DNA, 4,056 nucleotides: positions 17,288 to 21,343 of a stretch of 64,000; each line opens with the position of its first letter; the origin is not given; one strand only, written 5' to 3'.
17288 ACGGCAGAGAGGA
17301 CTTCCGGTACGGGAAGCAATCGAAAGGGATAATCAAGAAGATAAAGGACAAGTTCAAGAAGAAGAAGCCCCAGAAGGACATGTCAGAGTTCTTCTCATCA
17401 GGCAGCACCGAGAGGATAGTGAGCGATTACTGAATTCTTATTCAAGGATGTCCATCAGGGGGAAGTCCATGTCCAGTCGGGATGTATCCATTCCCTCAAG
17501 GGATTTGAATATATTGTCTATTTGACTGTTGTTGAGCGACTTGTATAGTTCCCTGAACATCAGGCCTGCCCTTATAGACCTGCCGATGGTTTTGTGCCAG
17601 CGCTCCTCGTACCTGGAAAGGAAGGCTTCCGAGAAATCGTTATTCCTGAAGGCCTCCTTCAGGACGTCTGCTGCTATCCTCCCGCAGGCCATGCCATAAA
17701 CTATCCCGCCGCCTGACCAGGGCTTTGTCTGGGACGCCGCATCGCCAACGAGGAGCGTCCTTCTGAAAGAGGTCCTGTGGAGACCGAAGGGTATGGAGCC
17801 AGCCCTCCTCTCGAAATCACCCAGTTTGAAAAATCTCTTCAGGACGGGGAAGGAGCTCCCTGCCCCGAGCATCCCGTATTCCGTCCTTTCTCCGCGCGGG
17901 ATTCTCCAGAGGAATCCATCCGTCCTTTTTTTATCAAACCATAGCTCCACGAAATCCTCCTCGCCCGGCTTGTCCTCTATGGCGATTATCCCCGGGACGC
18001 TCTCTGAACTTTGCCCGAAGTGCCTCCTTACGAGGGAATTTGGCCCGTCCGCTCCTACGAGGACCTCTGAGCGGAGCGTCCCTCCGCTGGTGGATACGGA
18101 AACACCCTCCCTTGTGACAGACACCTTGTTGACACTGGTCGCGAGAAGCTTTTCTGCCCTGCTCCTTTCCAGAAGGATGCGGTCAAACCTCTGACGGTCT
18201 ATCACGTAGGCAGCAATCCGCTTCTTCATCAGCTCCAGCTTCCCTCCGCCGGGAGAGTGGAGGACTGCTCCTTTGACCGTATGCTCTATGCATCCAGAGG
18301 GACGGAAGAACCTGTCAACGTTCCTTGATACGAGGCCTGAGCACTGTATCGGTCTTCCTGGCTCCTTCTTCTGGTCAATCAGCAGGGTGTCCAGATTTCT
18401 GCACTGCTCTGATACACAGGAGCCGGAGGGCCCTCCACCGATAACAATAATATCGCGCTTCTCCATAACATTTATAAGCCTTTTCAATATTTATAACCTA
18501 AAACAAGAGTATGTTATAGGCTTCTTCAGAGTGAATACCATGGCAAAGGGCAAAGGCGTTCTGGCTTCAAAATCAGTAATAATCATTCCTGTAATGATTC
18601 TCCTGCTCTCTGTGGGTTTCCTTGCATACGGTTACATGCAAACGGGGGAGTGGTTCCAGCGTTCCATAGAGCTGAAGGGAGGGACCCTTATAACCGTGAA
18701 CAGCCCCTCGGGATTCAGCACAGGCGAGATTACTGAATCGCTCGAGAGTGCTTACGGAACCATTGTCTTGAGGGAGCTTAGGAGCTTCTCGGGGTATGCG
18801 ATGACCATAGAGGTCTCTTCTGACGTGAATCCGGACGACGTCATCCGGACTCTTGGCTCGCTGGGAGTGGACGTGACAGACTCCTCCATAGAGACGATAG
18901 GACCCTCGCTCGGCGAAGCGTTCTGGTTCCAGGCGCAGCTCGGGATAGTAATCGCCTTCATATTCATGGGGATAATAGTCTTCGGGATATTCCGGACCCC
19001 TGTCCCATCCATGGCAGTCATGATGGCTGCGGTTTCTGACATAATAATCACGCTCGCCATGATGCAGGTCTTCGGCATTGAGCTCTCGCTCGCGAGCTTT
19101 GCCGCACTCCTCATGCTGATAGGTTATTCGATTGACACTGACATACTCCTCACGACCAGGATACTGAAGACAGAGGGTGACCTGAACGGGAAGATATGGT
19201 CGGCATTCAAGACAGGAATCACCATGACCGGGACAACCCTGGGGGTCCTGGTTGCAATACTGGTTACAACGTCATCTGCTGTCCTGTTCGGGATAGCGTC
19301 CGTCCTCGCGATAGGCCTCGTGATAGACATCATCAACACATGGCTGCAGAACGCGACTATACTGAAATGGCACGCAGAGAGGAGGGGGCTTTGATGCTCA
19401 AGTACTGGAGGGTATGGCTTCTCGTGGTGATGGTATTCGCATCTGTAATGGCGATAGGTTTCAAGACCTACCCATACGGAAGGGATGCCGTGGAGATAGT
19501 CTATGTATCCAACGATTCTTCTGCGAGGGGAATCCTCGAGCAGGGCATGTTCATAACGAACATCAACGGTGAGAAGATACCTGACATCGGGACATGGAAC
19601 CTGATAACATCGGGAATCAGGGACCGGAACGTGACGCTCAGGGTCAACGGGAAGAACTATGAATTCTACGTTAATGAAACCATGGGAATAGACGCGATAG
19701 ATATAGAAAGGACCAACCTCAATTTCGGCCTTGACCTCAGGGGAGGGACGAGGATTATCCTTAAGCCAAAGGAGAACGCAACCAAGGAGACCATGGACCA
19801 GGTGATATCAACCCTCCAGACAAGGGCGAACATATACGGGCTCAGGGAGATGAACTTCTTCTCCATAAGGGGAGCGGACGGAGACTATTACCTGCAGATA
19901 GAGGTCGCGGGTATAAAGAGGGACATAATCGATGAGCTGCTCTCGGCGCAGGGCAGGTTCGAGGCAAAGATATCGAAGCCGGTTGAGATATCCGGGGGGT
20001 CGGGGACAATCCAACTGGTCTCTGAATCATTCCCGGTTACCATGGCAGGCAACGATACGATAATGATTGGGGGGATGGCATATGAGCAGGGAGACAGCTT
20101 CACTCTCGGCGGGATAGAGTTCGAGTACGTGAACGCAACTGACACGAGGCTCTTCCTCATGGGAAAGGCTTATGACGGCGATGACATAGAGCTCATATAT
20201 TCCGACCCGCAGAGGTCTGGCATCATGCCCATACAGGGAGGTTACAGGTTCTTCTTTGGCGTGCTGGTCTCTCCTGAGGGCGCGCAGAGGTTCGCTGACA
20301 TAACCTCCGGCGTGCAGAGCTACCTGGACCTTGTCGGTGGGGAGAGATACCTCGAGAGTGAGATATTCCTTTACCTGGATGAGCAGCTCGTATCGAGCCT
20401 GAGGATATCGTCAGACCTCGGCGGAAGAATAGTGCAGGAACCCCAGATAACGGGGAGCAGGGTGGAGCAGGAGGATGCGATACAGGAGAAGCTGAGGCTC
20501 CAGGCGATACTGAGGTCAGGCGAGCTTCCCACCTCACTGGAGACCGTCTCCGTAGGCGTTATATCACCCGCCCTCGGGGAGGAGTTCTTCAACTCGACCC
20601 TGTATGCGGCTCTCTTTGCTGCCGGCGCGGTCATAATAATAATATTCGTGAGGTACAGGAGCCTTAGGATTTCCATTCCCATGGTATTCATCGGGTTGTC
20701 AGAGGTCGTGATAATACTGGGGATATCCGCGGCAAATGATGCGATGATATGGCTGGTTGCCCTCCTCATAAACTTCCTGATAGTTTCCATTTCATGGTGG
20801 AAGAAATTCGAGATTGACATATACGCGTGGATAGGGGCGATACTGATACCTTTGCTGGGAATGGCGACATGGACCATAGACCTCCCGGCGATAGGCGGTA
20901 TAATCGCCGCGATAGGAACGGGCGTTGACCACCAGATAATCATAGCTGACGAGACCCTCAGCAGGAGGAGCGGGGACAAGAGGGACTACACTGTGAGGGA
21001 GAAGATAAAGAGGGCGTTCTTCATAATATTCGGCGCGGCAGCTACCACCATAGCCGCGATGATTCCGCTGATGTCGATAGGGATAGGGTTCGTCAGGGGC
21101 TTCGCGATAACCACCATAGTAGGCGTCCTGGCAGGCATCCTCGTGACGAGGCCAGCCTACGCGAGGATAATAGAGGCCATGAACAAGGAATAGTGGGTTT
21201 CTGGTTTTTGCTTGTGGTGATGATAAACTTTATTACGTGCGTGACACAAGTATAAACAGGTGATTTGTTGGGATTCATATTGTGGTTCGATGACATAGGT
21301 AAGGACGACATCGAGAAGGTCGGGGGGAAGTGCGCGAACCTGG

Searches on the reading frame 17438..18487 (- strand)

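Call 42: search_protein_families(library=pfam, proteins=[window:17438-18487:-], max_evalue=0.001)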
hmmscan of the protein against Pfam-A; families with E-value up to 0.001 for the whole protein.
window:17438-18487:- (349 aa): 3 families
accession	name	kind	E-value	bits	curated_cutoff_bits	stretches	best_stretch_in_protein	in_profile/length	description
PF01494.25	FAD_binding_3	-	2.7e-08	33.9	22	1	12-163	3-173/349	FAD binding domain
PF05834.18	Lycopene_cycl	-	5.2e-07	29.5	23.4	0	12-149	1-142/380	Lycopene cyclase protein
PF03486.20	HI0933_like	-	8.3e-06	25.8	50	1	12-58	2-50/244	HI0933-like protein Rossmann domain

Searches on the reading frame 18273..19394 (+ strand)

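Call 42: search_protein_families(library=pfam, proteins=[window:18273-19394:+], max_evalue=0.001)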
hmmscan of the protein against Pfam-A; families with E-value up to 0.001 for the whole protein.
window:18273-19394:+ (373 aa): 1 family
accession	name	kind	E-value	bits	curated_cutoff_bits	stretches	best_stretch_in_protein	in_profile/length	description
PF02355.23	SecD_SecF_C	-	3.3e-31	108.6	20.5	1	196-369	8-188/189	Protein export membrane protein SecD/SecF, C-terminal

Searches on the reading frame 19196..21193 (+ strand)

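Call 15: search_protein_families(library=pfam, proteins=[window:19196-21193:+], max_evalue=0.00001)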
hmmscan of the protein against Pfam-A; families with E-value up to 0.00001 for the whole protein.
window:19196-21193:+ (665 aa): 1 family
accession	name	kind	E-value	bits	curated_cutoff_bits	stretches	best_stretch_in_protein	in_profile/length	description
PF02355.23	SecD_SecF_C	-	2.5e-09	37.3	20.5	0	522-651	40-175/189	Protein export membrane protein SecD/SecF, C-terminal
